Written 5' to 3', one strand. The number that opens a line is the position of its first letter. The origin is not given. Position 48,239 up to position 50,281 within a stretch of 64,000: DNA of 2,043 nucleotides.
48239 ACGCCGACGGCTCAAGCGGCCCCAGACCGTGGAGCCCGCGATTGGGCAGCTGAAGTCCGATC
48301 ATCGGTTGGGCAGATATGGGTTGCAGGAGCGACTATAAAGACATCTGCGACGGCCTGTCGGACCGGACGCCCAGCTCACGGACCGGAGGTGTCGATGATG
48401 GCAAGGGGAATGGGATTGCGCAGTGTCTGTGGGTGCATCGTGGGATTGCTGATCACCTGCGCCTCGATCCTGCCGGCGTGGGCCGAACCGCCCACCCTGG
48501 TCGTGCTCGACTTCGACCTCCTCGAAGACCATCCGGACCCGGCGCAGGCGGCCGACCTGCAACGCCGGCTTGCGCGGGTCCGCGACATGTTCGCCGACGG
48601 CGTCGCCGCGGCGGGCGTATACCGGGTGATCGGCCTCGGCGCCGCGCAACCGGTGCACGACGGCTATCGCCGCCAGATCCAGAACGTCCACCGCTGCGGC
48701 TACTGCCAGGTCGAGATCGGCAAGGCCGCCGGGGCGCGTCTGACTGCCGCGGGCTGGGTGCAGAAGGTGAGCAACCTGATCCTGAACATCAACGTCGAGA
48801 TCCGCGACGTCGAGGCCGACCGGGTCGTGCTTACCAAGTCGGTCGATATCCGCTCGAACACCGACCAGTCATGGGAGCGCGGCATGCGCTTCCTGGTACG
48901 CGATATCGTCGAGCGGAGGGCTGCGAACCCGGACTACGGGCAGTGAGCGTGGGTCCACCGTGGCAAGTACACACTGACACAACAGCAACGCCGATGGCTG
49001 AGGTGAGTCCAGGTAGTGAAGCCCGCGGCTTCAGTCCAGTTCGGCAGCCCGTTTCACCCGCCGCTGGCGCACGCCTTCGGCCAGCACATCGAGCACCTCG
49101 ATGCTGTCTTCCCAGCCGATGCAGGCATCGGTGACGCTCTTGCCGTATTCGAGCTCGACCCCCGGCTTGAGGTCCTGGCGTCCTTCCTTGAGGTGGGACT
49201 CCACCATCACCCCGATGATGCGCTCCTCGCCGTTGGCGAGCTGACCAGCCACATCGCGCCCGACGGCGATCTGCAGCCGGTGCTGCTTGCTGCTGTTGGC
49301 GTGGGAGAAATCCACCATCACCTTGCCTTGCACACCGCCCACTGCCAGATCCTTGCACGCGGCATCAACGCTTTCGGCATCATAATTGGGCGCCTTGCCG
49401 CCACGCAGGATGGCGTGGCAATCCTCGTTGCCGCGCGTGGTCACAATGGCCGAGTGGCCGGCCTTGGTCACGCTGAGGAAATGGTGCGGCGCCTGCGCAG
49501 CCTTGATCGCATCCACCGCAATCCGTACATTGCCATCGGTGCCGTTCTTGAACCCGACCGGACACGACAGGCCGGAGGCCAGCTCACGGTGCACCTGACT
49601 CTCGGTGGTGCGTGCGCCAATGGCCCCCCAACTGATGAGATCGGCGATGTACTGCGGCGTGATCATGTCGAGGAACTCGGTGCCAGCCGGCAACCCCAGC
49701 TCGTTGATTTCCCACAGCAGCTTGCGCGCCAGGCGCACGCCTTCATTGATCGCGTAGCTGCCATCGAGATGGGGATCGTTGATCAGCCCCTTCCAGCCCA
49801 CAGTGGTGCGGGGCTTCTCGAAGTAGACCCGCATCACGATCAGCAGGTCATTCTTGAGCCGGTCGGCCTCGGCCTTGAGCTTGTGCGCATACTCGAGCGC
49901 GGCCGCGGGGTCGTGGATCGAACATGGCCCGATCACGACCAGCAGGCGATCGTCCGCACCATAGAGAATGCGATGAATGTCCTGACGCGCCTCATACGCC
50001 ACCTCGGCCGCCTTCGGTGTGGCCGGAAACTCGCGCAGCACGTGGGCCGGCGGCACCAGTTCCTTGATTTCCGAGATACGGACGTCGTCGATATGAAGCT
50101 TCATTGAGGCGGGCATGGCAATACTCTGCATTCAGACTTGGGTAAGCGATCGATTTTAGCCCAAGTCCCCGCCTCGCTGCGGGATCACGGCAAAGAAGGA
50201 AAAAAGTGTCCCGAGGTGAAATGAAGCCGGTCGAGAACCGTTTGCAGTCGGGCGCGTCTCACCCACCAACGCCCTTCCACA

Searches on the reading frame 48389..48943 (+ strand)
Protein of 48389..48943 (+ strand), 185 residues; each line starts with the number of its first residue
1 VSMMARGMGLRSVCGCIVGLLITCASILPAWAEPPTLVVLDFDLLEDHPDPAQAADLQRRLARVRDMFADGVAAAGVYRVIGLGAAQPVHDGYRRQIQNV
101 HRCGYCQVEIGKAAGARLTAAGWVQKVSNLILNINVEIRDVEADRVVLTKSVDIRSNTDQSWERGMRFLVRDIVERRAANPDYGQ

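Call 70: search_protein_families(library=pfam, proteins=[window:48389-48943:+], max_evalue=0.0001)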
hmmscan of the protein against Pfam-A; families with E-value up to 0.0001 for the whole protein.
window:48389-48943:+ (185 aa): 1 family
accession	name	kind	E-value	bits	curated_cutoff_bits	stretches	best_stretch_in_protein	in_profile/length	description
PF11684.13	DUF3280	-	2.1e-41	141.9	30.1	1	36-172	2-136/138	Protein of unknown function (DUF2380)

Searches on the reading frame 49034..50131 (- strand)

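Call 70: search_protein_families(library=pfam, proteins=[window:49034-50131:-], max_evalue=0.0001)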
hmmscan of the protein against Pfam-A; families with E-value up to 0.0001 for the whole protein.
window:49034-50131:- (366 aa): 1 family
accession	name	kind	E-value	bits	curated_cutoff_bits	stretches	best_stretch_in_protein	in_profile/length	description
PF00793.26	DAHP_synth_1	-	4e-97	324.8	25.5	1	50-346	8-268/270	DAHP synthetase I family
